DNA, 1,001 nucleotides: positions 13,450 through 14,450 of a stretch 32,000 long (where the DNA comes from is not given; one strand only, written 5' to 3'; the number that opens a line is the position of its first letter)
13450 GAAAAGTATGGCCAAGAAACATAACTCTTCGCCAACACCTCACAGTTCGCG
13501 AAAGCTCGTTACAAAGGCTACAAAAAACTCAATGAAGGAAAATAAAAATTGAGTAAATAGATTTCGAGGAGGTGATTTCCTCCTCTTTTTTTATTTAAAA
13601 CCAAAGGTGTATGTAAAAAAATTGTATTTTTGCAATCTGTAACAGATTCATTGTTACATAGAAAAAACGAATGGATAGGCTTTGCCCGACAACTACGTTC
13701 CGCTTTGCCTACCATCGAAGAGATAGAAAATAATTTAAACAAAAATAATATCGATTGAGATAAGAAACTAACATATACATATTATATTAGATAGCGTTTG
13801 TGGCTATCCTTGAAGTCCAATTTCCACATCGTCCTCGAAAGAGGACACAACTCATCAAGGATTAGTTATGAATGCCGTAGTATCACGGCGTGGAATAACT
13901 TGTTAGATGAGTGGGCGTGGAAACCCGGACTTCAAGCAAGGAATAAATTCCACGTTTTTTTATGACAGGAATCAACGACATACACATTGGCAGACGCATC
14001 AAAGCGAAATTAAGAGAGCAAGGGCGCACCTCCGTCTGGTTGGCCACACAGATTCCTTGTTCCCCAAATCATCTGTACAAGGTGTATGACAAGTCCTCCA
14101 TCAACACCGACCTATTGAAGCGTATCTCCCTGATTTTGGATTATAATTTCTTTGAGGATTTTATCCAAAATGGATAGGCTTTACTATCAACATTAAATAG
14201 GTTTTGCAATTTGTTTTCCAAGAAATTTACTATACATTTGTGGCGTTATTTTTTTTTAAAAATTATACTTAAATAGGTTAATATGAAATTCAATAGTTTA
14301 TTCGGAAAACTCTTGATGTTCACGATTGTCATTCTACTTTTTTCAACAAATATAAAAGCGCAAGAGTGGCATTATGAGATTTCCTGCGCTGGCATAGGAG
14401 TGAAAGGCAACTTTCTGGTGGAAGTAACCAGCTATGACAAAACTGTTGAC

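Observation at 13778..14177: RNA copy B is the leader of an XRE gene, with its terminator T-run touching the start codon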

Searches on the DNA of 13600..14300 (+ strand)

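Call 6: search_rna_families(source=window, start=13600, end=14300, threshold=evalue, max_evalue=10, show_alignments=3)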
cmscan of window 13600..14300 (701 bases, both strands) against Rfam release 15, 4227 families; matches with E-value up to 10: 3.
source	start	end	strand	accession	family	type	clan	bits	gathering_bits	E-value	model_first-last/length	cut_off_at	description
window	14147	14203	+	RF01300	snoU49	Gene; snRNA; snoRNA; CD-box;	CL00062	16.1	35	2.9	1-65/65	no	Small nucleolar RNA U49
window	13889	13956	+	RF03434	mir-1246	Gene; miRNA;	-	15.2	70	6.7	1-73/73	no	mir-1246 microRNA precursor family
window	13899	13961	+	RF01394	isrK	Gene; sRNA;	-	14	50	2.1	1-77/77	no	isrK Hfq binding RNA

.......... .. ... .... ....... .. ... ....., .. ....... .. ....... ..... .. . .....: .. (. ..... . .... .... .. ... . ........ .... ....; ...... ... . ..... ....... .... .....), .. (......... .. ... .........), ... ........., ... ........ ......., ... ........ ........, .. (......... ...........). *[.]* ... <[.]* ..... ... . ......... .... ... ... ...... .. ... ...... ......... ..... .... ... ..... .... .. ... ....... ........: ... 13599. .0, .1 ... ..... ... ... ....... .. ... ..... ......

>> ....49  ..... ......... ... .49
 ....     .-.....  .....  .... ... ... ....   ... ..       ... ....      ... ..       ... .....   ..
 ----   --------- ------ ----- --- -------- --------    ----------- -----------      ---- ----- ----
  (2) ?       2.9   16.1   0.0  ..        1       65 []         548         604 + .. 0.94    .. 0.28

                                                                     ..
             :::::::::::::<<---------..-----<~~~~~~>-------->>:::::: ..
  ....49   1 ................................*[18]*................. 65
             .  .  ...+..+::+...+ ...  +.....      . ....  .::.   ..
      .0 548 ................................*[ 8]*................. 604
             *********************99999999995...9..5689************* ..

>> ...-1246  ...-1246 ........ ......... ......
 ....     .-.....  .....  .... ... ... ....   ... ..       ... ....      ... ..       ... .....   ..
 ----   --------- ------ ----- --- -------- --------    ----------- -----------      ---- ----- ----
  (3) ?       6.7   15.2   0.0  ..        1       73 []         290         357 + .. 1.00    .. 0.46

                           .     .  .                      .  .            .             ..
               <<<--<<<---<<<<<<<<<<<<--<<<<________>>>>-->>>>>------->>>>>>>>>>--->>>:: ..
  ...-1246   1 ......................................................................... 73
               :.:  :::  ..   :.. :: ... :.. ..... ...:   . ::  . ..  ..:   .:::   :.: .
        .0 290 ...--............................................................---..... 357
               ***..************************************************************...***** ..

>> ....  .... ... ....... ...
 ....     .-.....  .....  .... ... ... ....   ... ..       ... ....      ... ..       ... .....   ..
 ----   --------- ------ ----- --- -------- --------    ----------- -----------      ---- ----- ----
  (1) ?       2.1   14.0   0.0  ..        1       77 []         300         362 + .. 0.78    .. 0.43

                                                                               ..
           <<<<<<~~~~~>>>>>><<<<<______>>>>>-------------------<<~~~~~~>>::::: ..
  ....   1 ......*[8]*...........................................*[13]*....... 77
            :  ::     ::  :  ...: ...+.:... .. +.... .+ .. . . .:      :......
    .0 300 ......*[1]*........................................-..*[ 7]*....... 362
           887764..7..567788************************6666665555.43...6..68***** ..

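Call 81: search_rna_families(sources=[L265, L268, L045, L030, L142, L023, L086], threshold=gathering)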
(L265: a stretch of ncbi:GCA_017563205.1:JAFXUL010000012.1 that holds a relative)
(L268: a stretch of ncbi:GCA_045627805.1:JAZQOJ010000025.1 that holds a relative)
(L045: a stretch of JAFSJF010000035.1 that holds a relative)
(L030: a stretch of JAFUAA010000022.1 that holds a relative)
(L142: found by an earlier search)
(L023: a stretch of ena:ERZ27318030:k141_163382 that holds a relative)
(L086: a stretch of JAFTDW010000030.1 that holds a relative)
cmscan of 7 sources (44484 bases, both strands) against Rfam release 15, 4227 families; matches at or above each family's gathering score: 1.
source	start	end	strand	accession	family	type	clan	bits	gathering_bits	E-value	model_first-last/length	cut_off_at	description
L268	2309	2341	+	RF02914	DUF805b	Cis-reg;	CL00115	48.7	35.6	5.6e-11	1-35/35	no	DUF805b RNA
